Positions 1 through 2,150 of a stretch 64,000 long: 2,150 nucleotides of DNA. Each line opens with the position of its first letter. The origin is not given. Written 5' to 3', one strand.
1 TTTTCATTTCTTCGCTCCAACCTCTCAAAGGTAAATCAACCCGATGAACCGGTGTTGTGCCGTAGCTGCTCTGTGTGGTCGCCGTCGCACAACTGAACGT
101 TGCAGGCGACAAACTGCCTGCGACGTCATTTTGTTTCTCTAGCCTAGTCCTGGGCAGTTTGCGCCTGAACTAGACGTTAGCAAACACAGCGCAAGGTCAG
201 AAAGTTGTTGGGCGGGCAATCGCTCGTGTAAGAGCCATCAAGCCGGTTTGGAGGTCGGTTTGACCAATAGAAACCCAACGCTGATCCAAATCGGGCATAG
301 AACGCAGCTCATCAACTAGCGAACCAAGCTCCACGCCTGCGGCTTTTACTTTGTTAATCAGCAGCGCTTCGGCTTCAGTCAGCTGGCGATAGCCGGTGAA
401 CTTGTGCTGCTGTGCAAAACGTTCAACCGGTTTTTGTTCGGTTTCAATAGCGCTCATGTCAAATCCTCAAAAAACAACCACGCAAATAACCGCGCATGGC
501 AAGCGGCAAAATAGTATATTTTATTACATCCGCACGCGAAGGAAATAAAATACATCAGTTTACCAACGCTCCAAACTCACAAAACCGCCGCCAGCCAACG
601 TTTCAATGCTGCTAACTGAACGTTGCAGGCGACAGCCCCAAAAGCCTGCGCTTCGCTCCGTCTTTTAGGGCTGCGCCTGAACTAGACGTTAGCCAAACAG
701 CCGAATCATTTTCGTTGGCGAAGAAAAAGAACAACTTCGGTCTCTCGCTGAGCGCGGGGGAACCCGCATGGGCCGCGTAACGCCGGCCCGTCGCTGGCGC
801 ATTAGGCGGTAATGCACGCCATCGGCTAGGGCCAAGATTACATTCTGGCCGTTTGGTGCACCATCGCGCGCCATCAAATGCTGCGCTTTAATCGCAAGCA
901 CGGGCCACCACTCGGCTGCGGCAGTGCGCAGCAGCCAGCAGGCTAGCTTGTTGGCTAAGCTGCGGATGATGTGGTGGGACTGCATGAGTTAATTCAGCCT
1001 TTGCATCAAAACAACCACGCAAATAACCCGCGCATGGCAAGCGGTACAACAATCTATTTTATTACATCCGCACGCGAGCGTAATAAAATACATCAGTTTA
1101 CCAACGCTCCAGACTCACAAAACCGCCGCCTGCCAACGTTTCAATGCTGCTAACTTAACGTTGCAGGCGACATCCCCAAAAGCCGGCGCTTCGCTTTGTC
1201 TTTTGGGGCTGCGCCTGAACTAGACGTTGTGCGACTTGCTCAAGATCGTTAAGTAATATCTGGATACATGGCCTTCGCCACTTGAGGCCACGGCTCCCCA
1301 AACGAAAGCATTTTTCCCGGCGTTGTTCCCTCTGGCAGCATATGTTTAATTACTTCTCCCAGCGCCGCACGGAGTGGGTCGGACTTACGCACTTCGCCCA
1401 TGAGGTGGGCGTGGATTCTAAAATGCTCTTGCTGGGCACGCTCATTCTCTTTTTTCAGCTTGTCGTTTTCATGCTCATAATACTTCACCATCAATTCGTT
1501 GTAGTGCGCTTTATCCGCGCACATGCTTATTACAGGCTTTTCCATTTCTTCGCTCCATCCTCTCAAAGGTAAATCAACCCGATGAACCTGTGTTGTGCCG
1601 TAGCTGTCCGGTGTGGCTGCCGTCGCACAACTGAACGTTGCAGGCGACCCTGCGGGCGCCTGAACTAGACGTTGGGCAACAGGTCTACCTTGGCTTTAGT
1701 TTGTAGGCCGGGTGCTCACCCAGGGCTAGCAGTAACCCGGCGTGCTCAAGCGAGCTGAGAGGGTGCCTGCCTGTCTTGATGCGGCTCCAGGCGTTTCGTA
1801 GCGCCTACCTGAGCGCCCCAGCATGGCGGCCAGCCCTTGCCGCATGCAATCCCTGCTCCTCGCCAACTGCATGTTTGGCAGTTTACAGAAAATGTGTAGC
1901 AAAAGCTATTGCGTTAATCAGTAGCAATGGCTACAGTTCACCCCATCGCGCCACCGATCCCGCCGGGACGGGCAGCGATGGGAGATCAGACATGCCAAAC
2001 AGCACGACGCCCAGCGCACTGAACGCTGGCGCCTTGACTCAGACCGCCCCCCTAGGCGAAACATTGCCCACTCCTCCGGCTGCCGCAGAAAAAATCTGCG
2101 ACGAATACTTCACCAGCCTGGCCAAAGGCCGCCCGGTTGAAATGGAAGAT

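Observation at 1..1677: Integron-type attC cassette array lying against (or inside) a phage genome, with no integron integrase in view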

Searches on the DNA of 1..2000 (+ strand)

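Call 57: search_dna_similar(query=window:1-2000:+, collection=phages, mode=distant, max_rows=15)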
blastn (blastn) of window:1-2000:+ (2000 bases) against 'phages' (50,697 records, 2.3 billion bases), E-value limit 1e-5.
Records with a match: 1; places in all: 1; records where one place covers at least 80% of the query: 0.
Best place of each record, by identity: 60-80% 1.
By first word of the organism name: Microcystis 1.
By host as written in the record: Microcystis wesenbergii 1.
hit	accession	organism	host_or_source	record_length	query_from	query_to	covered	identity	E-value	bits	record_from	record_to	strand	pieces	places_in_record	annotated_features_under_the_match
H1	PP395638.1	Microcystis phage Mwe-JY05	Microcystis wesenbergii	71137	187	412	11%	67.1%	8e-6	60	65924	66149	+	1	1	hypothetical protein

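Call 99: search_with_rna_model(model_id=R1, sources=[L001, L009, L010, L107, L108, L109, L122], max_evalue=1)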
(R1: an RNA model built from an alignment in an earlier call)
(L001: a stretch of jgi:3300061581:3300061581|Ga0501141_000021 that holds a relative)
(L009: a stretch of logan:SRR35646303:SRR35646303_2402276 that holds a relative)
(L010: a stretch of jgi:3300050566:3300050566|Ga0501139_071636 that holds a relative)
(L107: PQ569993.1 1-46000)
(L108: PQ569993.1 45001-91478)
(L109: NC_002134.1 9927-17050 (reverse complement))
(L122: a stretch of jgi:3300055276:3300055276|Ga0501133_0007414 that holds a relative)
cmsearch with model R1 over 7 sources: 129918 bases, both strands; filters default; matches with E-value up to 1: 12.
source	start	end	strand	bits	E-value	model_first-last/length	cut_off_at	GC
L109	3517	3576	+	59.3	5.4e-13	1-88/88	no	0.55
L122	1779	1874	-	55.5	5.6e-12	1-88/88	no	0.54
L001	9764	9848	-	52.8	2.9e-11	1-88/88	no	0.58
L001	10908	10992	-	49.5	2.2e-10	1-88/88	no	0.56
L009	491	575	-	49.2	2.7e-10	1-88/88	no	0.54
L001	10276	10371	-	48.1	5.1e-10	1-88/88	no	0.52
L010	338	433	-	48.1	5.1e-10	1-88/88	no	0.52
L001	9226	9310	-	46.9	1.1e-09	1-88/88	no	0.55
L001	8781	8833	-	43.6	7.8e-09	1-88/88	no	0.64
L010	958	984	-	18.4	0.037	61-88/88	5'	0.48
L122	1422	1479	-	17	0.089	1-88/88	no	0.66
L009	1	63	-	16.6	0.11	1-61/88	3'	0.6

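Call 102: search_with_rna_model(model_id=R1, sources=[L002, L003, L118, L120, L119, L121], max_evalue=0.01)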
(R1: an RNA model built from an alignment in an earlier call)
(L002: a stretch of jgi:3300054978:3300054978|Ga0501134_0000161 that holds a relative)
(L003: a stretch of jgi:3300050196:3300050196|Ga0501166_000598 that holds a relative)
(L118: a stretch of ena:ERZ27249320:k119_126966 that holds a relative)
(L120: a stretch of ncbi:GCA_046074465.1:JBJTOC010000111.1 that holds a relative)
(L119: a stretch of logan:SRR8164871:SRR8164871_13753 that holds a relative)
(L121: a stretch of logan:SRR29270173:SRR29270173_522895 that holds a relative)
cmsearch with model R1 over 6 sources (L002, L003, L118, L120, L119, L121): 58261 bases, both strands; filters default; matches with E-value up to 0.01: 34.
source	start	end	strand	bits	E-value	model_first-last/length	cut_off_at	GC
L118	4930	5025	-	74.5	2.3e-17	1-88/88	no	0.62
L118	6662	6757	-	72.2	9.2e-17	1-88/88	no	0.61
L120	1895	1981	-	68.1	1.2e-15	1-88/88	no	0.56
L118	9705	9800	-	66.7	2.7e-15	1-88/88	no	0.58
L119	2364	2459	-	66.7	2.7e-15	1-88/88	no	0.58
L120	615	700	-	62.6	3.2e-14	1-88/88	no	0.53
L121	483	568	-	62.6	3.2e-14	1-88/88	no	0.53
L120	128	212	-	59.2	2.6e-13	1-88/88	no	0.6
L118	7880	7937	-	57.1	9.7e-13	1-88/88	no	0.55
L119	539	596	-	57.1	9.7e-13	1-88/88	no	0.55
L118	5564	5621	-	56.9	1.1e-12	1-88/88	no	0.57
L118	11525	11618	-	53.9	6.8e-12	1-88/88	no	0.59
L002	4781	4865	-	52.8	1.3e-11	1-88/88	no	0.58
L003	9764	9848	-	52.8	1.3e-11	1-88/88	no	0.58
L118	8910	8994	-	52.6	1.5e-11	1-88/88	no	0.56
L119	1569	1653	-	52.6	1.5e-11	1-88/88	no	0.56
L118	11073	11127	-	52.1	2e-11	1-88/88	no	0.6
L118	12087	12171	-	50.1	6.8e-11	1-88/88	no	0.6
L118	6079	6163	-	49.6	9.3e-11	1-88/88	no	0.58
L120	1336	1420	-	49.6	9.4e-11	1-88/88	no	0.6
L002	5925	6009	-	49.5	9.9e-11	1-88/88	no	0.56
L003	10908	10992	-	49.5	9.9e-11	1-88/88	no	0.56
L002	5293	5388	-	48.1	2.3e-10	1-88/88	no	0.52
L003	10276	10371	-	48.1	2.3e-10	1-88/88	no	0.52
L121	1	80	-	47.3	3.8e-10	1-83/88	3'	0.59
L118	9277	9365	-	47.2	4.1e-10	1-88/88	no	0.63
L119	1936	2024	-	47.2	4.1e-10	1-88/88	no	0.63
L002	4243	4327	-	46.9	4.8e-10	1-88/88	no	0.55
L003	9226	9310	-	46.9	4.8e-10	1-88/88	no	0.55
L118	7287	7371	-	45.6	1.1e-09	1-88/88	no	0.56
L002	3798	3850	-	43.6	3.5e-09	1-88/88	no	0.64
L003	8781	8833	-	43.6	3.5e-09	1-88/88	no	0.64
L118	8481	8566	-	29.8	1.6e-05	1-88/88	no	0.66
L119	1140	1225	-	29.8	1.6e-05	1-88/88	no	0.66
